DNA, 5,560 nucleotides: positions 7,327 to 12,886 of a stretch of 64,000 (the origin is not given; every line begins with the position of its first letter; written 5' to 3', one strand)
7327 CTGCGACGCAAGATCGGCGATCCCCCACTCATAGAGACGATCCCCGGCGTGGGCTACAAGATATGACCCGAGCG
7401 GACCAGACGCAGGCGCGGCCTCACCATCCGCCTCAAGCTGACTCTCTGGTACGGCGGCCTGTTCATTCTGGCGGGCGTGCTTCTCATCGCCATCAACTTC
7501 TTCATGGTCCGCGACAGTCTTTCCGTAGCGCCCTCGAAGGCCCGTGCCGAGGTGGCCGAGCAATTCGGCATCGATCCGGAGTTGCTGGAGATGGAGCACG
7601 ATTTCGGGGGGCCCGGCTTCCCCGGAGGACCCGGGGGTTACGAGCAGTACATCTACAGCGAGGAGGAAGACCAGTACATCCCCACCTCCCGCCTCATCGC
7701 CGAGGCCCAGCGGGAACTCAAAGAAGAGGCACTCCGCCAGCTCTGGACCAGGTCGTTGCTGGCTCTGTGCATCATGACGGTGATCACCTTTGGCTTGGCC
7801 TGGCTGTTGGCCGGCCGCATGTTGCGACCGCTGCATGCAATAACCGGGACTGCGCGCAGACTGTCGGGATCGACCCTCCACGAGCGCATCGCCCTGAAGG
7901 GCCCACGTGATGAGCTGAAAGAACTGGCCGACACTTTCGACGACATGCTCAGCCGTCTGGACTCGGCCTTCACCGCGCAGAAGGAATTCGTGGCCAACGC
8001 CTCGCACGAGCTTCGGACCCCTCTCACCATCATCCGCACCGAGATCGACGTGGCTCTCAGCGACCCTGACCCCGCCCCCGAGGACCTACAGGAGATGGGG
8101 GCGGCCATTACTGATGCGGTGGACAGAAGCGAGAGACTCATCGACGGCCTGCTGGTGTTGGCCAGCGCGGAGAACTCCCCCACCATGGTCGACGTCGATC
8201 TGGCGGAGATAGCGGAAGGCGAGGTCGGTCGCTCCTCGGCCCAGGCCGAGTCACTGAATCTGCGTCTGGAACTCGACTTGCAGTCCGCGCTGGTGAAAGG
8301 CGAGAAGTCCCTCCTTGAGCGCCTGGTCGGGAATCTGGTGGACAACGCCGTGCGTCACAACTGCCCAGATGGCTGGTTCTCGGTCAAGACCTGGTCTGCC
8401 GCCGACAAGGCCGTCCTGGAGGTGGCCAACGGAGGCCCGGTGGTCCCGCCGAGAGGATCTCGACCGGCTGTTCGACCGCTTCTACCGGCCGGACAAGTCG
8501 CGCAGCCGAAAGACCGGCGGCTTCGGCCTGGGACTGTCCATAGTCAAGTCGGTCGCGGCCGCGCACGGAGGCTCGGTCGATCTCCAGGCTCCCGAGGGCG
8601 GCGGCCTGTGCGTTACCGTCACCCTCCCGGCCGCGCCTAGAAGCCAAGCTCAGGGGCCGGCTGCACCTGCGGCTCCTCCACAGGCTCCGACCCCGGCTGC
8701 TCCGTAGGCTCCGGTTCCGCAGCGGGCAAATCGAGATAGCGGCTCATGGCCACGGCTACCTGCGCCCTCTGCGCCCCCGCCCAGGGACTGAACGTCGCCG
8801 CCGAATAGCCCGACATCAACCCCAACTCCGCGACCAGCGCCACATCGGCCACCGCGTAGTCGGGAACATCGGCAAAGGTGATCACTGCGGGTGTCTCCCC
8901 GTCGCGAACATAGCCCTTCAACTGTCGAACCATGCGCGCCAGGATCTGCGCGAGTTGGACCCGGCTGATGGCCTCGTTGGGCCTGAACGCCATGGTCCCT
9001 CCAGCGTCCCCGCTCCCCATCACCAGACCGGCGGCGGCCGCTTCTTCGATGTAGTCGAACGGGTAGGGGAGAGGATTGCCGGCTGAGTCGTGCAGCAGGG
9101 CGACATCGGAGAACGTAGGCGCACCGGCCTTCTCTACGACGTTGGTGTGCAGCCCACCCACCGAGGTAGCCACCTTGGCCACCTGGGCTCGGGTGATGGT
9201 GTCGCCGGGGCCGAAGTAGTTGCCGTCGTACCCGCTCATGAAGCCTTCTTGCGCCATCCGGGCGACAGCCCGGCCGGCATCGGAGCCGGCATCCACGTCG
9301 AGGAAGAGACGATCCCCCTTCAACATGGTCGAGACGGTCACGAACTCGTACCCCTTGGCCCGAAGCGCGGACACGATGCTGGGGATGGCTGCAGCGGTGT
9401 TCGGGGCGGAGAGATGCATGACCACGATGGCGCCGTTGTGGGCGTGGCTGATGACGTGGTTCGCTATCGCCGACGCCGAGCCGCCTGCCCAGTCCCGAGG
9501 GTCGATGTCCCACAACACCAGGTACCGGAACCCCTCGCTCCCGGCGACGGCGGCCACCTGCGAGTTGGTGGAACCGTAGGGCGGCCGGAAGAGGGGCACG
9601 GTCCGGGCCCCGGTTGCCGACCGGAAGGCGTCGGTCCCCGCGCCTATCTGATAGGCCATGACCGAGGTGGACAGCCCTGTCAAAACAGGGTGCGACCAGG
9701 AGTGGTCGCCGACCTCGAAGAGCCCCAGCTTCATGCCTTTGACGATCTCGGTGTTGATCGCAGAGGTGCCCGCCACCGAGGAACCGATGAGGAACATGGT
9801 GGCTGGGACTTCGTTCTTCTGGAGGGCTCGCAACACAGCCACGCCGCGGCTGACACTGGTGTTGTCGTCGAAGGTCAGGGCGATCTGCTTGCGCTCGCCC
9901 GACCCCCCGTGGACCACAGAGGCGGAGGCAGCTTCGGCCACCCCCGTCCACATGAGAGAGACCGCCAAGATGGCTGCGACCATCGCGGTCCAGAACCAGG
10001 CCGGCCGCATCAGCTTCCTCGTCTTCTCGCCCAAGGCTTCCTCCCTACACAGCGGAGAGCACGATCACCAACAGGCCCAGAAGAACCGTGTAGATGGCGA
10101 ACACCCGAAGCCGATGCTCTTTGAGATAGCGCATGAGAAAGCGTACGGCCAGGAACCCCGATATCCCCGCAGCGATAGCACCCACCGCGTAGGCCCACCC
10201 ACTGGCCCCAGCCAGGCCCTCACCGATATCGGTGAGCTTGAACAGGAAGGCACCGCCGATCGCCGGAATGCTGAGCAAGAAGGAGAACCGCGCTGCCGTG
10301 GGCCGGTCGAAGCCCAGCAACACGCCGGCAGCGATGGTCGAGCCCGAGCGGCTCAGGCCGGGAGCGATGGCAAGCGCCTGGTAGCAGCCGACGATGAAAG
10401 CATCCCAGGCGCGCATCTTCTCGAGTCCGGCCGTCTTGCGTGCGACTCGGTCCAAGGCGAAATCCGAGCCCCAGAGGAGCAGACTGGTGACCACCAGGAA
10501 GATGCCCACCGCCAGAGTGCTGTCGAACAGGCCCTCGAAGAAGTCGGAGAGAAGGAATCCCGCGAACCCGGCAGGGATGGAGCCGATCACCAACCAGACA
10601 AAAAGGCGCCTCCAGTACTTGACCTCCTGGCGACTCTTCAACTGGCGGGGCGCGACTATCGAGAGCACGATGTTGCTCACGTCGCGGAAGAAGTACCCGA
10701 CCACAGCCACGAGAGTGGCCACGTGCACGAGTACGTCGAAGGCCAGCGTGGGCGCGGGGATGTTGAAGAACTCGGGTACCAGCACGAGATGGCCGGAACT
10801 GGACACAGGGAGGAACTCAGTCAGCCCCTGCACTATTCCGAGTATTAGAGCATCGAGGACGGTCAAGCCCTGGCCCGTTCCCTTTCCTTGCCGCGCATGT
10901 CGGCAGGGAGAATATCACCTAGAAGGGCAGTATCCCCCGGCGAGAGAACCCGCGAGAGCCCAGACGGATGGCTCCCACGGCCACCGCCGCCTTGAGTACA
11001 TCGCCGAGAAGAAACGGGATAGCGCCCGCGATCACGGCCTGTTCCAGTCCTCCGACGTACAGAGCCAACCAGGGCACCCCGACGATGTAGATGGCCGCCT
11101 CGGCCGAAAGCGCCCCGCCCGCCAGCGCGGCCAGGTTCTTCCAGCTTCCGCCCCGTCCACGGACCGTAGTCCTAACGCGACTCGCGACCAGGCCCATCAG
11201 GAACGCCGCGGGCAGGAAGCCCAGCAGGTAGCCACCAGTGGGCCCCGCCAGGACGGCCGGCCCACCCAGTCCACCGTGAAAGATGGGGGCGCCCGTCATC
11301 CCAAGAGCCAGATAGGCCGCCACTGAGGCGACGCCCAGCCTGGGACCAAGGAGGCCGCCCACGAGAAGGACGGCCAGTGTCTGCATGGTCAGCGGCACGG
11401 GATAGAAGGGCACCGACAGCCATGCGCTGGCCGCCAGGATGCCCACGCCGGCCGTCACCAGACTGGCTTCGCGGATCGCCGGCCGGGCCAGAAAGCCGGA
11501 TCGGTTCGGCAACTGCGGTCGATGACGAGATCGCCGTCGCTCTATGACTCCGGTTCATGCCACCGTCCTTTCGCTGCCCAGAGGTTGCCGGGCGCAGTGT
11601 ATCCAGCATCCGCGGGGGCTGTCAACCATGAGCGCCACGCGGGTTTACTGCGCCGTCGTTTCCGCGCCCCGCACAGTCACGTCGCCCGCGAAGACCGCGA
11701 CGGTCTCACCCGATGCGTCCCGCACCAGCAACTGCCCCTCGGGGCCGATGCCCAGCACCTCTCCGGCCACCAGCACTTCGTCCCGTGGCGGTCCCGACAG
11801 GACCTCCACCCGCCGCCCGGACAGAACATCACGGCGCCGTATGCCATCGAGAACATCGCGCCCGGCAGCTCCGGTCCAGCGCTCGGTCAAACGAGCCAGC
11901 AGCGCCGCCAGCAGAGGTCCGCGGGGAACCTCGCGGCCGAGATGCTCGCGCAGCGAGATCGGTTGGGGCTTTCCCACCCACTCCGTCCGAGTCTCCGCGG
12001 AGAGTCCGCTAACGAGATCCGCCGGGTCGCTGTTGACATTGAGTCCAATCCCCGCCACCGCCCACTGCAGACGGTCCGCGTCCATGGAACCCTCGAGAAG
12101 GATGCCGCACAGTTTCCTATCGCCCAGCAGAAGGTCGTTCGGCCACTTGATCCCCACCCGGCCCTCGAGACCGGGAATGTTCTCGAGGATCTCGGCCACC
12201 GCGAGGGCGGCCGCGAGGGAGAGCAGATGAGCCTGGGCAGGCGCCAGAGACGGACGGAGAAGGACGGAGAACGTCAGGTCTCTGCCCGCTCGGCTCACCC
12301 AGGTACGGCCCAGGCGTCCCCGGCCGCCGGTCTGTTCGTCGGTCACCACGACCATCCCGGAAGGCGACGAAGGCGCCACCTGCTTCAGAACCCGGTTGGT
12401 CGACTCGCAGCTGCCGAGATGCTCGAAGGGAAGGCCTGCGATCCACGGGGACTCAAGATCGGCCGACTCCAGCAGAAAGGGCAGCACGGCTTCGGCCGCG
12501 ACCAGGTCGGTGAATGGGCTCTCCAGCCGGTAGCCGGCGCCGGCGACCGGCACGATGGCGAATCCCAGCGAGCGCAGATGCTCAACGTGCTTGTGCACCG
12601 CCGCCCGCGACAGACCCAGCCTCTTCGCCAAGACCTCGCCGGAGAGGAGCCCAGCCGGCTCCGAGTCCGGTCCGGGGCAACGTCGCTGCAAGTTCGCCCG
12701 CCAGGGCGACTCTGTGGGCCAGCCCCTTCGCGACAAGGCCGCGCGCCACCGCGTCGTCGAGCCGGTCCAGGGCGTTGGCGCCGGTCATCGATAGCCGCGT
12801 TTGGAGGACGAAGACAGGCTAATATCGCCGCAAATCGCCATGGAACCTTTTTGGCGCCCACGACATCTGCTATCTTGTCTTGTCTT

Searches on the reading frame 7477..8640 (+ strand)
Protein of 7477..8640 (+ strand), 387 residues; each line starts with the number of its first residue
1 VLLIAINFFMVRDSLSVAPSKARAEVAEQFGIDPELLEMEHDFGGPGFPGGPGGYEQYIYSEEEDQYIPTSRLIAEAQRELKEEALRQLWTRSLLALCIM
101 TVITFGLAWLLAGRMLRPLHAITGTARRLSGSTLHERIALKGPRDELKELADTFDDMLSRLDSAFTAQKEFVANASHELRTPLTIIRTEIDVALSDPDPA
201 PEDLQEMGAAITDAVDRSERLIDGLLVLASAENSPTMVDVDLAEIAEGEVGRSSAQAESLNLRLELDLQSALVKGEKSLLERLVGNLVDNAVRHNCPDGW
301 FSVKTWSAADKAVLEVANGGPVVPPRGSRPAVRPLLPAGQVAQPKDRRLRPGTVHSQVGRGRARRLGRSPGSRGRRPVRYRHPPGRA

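Call 52: search_protein_families(library=pfam, proteins=[window:7477-8640:+], max_evalue=0.001)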
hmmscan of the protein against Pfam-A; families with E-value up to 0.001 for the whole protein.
window:7477-8640:+ (387 aa): 3 families
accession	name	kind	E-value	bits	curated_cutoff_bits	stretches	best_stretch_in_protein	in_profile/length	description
PF00512.31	HisKA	-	7.5e-17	61.6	26.9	1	167-233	1-65/66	His Kinase A (phospho-acceptor) domain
PF00672.30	HAMP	-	8.2e-10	39.3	25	1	110-161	1-51/53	HAMP domain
PF02518.31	HATPase_c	-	2e-05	25.4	26.4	1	277-326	3-52/111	Histidine kinase-, DNA gyrase B-, and HSP90-like ATPase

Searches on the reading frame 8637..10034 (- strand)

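Call 30: search_protein_families(library=pfam, proteins=[window:8637-10034:-], max_evalue=0.01)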
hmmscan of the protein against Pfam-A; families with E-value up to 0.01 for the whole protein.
window:8637-10034:- (465 aa): 3 families
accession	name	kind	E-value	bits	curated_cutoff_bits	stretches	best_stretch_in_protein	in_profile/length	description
PF01522.26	Polysacc_deac_1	-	3.1e-25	89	23.1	1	45-171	3-123/124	Polysaccharide deacetylase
PF00395.25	SLH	-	3.7e-22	78.5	20.8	3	244-286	2-44/44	S-layer homology domain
PF04748.18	Polysacc_deac_2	-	0.0034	17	27.5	1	159-237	133-211/212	Divergent polysaccharide deacetylase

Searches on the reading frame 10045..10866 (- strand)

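Call 68: search_protein_families(library=pfam, proteins=[window:10045-10866:-], max_evalue=0.001)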
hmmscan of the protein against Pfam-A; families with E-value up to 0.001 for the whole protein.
window:10045-10866:- (273 aa): 1 family
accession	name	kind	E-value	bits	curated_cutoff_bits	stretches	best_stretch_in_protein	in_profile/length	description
PF02673.24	BacA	-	2e-79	267.4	33.4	1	6-266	1-257/257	Bacitracin resistance protein BacA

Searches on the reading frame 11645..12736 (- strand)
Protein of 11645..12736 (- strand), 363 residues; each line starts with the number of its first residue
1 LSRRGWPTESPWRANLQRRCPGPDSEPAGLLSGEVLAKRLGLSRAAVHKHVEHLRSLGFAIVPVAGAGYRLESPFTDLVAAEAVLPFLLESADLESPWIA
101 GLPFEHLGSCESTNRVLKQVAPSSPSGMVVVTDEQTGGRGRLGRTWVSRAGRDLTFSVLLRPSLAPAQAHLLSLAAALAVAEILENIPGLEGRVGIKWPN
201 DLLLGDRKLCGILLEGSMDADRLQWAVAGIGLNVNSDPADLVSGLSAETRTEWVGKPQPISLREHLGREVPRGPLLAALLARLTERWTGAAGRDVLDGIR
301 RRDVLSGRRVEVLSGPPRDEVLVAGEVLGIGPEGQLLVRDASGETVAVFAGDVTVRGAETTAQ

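Call 30: search_protein_families(library=pfam, proteins=[window:11645-12736:-], max_evalue=0.01)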
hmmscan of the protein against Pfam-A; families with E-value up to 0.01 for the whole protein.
window:11645-12736:- (363 aa): 5 families
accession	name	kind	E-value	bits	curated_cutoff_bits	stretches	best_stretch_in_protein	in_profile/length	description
PF03099.24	BPL_LplA_LipB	-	3.9e-20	72.6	21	1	111-233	6-133/133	Biotin/lipoate A/B protein ligase family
PF08279.18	HTH_11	-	5.9e-09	36.1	25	1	31-70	16-55/55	HTH domain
PF02237.23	BPL_C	-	0.00062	20.1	21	1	306-354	2-46/48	Biotin protein ligase C terminal domain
PF13412.12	HTH_24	-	0.0029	17.6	21.9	1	36-58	23-45/48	Winged helix-turn-helix DNA-binding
PF12802.13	MarR_2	-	0.003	18.1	27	1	27-60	18-50/61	MarR family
